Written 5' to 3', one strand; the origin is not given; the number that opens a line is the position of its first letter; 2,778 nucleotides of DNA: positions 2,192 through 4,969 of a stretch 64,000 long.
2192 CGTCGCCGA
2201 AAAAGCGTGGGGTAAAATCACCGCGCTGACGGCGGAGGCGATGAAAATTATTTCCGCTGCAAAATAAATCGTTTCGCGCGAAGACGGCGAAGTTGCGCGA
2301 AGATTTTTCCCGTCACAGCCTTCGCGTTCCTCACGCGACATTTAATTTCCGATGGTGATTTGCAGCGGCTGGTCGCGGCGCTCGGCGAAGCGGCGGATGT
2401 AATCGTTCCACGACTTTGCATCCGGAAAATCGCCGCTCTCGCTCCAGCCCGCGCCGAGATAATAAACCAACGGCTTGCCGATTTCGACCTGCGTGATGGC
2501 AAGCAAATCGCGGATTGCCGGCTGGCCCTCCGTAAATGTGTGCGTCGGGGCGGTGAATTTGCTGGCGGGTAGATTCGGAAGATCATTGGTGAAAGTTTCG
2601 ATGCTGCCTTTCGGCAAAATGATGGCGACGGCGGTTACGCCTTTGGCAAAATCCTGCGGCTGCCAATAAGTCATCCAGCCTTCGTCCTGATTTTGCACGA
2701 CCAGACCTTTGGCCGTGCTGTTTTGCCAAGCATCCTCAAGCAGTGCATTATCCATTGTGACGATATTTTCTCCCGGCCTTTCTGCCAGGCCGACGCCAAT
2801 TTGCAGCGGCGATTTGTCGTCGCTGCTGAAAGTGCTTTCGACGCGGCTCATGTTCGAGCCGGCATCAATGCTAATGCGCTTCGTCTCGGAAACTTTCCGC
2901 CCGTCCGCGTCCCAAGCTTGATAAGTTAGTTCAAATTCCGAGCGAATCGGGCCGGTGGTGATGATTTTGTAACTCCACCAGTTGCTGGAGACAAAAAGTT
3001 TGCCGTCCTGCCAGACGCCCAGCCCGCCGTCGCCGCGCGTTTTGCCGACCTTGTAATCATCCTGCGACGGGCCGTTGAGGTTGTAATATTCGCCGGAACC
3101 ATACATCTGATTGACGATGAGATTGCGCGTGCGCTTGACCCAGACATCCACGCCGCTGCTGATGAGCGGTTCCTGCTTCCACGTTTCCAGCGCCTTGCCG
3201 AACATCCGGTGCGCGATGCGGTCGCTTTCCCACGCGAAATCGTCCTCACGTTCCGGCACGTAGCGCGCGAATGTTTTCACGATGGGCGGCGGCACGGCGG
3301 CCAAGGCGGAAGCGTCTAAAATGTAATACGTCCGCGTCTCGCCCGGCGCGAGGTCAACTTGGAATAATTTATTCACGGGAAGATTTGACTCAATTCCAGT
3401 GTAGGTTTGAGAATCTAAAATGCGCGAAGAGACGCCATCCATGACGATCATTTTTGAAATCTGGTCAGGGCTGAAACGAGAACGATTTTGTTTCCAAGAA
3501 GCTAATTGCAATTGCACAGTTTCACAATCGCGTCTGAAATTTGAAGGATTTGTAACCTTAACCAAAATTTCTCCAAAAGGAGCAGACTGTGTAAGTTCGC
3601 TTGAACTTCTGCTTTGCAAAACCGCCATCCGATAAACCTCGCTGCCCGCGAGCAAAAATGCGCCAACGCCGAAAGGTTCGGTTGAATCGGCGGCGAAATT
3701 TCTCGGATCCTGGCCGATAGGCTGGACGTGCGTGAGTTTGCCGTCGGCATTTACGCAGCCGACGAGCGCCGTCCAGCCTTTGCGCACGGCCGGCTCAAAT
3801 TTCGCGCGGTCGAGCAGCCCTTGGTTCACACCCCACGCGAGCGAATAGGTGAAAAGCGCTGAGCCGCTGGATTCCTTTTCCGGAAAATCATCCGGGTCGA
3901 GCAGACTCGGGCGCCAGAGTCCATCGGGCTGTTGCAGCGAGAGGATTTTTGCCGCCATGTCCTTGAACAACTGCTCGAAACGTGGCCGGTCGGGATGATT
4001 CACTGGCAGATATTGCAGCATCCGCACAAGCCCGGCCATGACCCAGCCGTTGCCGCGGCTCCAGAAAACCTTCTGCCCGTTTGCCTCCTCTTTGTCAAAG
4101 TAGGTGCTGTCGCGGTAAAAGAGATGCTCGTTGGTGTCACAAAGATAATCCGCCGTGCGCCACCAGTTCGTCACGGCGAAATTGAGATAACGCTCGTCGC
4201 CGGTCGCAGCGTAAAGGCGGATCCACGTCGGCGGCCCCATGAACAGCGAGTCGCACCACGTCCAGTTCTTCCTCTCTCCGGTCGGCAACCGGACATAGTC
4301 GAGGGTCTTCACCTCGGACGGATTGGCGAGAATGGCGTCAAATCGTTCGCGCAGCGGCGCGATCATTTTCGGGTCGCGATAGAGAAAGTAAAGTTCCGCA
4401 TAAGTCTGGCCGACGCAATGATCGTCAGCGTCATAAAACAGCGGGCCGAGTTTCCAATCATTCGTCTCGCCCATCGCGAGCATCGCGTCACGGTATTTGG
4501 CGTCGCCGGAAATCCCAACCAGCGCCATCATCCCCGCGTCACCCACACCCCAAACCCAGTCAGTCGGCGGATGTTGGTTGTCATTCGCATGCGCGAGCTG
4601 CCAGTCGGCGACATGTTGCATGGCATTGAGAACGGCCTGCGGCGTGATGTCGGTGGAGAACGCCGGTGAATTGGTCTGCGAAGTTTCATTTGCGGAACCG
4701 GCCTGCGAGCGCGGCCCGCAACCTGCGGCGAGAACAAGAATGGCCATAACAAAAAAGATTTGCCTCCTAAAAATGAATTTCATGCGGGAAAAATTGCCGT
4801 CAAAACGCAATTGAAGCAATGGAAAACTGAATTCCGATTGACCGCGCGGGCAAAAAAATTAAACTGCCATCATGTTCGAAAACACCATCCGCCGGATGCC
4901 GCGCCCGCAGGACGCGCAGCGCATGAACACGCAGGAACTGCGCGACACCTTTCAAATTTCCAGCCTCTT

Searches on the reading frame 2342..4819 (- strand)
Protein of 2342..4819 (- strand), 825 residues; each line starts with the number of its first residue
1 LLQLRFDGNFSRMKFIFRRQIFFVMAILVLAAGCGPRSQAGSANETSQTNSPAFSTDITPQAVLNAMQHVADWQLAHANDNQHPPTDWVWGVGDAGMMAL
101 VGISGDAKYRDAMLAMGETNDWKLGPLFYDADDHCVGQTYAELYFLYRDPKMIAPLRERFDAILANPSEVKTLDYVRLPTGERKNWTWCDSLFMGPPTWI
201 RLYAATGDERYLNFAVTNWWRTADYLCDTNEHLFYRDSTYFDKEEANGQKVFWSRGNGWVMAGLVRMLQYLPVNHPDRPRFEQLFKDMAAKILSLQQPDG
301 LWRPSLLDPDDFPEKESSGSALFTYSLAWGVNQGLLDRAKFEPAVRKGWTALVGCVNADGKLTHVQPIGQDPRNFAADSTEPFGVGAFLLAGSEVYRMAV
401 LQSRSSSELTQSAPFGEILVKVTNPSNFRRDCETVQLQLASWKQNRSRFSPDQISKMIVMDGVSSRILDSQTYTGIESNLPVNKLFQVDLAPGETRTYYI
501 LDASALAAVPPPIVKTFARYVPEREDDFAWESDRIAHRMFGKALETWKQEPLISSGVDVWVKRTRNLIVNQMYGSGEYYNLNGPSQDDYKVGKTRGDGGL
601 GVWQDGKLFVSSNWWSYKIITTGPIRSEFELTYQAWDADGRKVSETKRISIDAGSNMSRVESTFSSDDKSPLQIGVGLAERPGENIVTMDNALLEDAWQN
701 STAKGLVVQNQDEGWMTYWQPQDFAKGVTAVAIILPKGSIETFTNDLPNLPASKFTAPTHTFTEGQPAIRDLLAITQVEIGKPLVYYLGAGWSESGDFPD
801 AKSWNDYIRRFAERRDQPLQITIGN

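Call 52: search_protein_families(library=pfam, proteins=[window:2342-4819:-], max_evalue=0.00001)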
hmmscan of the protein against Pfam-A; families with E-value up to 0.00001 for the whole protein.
window:2342-4819:- (825 aa): 2 families
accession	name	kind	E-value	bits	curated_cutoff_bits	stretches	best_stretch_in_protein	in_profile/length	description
PF07470.19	Glyco_hydro_88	-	5.1e-83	279.4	26.6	1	68-398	3-351/352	Glycosyl Hydrolase Family 88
PF16153.10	DUF4861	-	5.2e-64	217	22.3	1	422-821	1-380/380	Domain of unknown function (DUF4861)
